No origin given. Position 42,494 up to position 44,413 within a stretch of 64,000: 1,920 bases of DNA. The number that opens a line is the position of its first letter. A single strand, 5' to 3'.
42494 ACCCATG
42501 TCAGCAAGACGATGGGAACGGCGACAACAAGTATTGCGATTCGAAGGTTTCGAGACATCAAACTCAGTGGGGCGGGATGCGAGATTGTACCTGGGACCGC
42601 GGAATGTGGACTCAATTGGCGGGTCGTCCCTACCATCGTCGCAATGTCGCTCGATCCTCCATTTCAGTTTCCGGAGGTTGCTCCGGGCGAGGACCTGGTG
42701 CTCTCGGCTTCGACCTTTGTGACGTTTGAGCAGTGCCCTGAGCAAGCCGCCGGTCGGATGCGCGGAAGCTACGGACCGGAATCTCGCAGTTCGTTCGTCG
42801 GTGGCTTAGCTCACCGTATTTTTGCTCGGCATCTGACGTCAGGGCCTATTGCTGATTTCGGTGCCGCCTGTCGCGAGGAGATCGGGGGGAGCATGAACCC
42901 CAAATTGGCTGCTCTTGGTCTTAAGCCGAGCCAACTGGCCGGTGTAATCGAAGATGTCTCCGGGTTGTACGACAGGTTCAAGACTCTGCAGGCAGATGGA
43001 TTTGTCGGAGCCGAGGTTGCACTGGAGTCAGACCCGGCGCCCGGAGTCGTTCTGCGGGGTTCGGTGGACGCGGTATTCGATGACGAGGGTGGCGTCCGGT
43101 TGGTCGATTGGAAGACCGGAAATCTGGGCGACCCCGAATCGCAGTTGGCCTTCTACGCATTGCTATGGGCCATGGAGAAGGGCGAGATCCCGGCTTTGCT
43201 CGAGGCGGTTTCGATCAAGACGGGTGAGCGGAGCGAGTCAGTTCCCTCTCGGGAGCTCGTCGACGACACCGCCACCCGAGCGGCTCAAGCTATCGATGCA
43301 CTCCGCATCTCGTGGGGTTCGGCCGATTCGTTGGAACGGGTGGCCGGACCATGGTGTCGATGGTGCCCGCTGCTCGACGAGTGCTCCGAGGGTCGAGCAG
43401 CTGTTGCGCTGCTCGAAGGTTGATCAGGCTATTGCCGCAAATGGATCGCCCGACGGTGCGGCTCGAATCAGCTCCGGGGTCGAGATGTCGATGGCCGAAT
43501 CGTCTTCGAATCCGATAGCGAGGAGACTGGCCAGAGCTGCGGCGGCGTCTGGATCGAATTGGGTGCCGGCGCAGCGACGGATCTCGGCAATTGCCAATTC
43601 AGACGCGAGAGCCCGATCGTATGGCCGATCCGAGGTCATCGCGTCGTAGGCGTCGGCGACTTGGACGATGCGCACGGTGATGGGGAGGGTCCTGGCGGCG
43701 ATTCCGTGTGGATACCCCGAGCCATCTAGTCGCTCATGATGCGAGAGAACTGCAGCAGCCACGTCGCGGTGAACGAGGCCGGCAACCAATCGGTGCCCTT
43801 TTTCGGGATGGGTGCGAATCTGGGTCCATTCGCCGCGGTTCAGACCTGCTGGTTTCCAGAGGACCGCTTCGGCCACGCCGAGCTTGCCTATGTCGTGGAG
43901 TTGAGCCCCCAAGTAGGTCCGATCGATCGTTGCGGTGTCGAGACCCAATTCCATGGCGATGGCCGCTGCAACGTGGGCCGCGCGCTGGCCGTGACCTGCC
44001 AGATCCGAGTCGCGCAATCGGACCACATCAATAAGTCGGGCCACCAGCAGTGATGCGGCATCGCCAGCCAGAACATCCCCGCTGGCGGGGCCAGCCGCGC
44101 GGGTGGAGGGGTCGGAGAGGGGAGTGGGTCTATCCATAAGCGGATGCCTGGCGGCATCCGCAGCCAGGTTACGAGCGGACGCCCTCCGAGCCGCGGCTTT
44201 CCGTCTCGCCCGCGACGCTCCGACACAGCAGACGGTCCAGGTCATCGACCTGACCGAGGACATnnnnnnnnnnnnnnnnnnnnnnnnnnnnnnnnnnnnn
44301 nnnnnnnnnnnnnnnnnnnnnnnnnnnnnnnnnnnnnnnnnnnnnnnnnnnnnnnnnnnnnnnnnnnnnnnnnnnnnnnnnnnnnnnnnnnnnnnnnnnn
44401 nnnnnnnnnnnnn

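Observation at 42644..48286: Uncharacterised five-gene locus: Cas4-like nuclease, REase-like coiled-coil protein with HD-GYP, and divergent paired GTPases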

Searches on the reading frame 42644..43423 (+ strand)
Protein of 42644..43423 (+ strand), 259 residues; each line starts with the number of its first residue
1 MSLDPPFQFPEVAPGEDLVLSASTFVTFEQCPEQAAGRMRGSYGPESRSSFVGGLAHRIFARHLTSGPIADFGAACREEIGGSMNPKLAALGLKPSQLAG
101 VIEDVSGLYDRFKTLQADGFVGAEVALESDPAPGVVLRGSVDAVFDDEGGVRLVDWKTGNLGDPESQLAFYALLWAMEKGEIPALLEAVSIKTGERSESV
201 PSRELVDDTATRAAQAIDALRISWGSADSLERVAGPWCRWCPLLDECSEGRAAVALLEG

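Call 9: search_protein_families(library=pfam, proteins=[window:42644-43423:+], max_evalue=0.1)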
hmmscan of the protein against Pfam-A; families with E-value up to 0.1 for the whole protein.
window:42644-43423:+ (259 aa): 1 family
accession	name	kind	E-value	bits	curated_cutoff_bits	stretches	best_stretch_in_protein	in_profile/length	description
PF12705.13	PDDEXK_1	-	9.4e-15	55.7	22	1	20-247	2-246/247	PD-(D/E)XK nuclease superfamily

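Call 10: search_protein_families(library=ncbifam, proteins=[window:42644-43423:+], max_evalue=0.1)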
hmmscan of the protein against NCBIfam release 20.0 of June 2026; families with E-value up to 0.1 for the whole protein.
window:42644-43423:+ (259 aa): 1 family
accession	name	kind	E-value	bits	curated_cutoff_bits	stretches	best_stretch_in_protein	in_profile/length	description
TIGR00609.1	recB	equivalog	0.00056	18.1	696.05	1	126-179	1056-1108/1175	exodeoxyribonuclease V subunit beta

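Call 11: search_protein_families(library=padloc, proteins=[window:42644-43423:+], max_evalue=0.1)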
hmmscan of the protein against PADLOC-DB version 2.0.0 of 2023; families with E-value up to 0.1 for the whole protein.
window:42644-43423:+ (259 aa): 3 families
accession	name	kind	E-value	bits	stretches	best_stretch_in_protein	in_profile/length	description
PDLC00060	DruK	-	2e-12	45.1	1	135-247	141-259/347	PD-(D/E)XK nuclease superfamily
PDLC00059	DruK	-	2.7e-11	41.2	1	20-248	9-235/326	PD-(D/E)XK nuclease superfamily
PDLC02410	Aga_Cas4-like_Nuc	-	0.013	13.4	1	137-200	134-197/255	Class II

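Call 88: search_protein_families(library=phrogs, proteins=[window:42644-43423:+], max_evalue=0.01)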
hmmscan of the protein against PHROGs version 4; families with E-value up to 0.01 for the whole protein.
window:42644-43423:+ (259 aa): 4 families
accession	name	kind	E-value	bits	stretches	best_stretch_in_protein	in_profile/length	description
phrog_69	-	DNA, RNA and nucleotide metabolism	1.2e-15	58.6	1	19-249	89-325/501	exonuclease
phrog_1218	-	DNA, RNA and nucleotide metabolism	8.7e-06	26.2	1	15-160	5-164/364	exonuclease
phrog_1870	-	DNA, RNA and nucleotide metabolism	0.00058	20.2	1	116-179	147-212/313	exonuclease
phrog_298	-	DNA, RNA and nucleotide metabolism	0.003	18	1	103-175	132-211/293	exonuclease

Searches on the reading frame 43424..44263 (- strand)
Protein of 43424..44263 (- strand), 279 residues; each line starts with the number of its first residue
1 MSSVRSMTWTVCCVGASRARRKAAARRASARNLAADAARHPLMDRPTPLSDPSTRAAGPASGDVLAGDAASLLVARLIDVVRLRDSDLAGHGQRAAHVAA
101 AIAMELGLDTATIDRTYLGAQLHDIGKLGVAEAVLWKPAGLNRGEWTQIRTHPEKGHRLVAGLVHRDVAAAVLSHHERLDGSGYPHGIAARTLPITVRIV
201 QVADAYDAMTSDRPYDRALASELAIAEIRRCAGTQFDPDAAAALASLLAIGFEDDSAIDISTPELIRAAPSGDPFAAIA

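Call 9: search_protein_families(library=pfam, proteins=[window:43424-44263:-], max_evalue=0.1)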
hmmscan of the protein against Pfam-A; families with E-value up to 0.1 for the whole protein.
window:43424-44263:- (279 aa): 4 families
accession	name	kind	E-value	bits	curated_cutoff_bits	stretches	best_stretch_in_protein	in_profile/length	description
PF13487.12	HD_5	-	1.4e-28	100.2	27.2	1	77-239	3-169/170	HD domain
PF01966.28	HD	-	1.5e-14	54.7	22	1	91-209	4-116/116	HD domain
PF08668.18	HDOD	-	0.00016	21.7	22.9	1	86-174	93-178/196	HDOD domain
PF11164.13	DUF2948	-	0.034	14.5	25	0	211-255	53-96/139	Protein of unknown function (DUF2948)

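Call 10: search_protein_families(library=ncbifam, proteins=[window:43424-44263:-], max_evalue=0.1)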
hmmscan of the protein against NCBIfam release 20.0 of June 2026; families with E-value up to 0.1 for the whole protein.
window:43424-44263:- (279 aa): 5 families
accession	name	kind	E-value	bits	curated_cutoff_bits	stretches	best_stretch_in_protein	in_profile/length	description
NF053512.1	nitric_RR_NosR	exception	2.1e-30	106.1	400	1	77-250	181-356/422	response regulator c-di-GMP phosphodiesterase, NosR family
TIGR02621.3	cas3_GSU0051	exception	0.0025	16.6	400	1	84-127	667-710/854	type I-G CRISPR-associated helicase/endonuclease Cas3g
TIGR00277.1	HDIG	domain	0.019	14.8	27.6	1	90-159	7-64/84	HDIG domain-containing metalloprotein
TIGR01596.1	cas3_HD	equivalog_domain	0.043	13.9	43.45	0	88-128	1-45/178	CRISPR-associated endonuclease Cas3''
NF045665.1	NTPtran_DVU1551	equivalog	0.07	12.1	315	1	76-127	206-259/359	DVU_1551 family NTP transferase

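Call 11: search_protein_families(library=padloc, proteins=[window:43424-44263:-], max_evalue=0.1)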
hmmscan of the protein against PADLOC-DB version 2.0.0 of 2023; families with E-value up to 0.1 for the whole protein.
window:43424-44263:- (279 aa): 6 families
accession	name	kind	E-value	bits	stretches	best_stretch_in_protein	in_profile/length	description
PDLC01769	Cas3g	-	7e-05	19.6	1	72-127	656-698/836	-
PDLC00939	Cas3g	-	0.0032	13.6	1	86-127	690-731/864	"CRISPR-associated helicase Cas3, subtype Dpsyc"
PDLC00940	Cas3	-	0.011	13.9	0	88-128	1-45/178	CRISPR-associated endonuclease Cas3-HD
PDLC02079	Cas3b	-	0.011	11.9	1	87-128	13-51/691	-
PDLC01254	Cas3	-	0.04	12.1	0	88-181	9-93/164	CAS-I; effector_G3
PDLC01293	Cas10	-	0.091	9.6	0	118-212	3-77/577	CAS-III; effector_LS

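Call 88: search_protein_families(library=phrogs, proteins=[window:43424-44137:-], max_evalue=0.01)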
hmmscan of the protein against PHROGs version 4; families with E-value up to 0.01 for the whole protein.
window:43424-44137:- (237 aa): 0 families
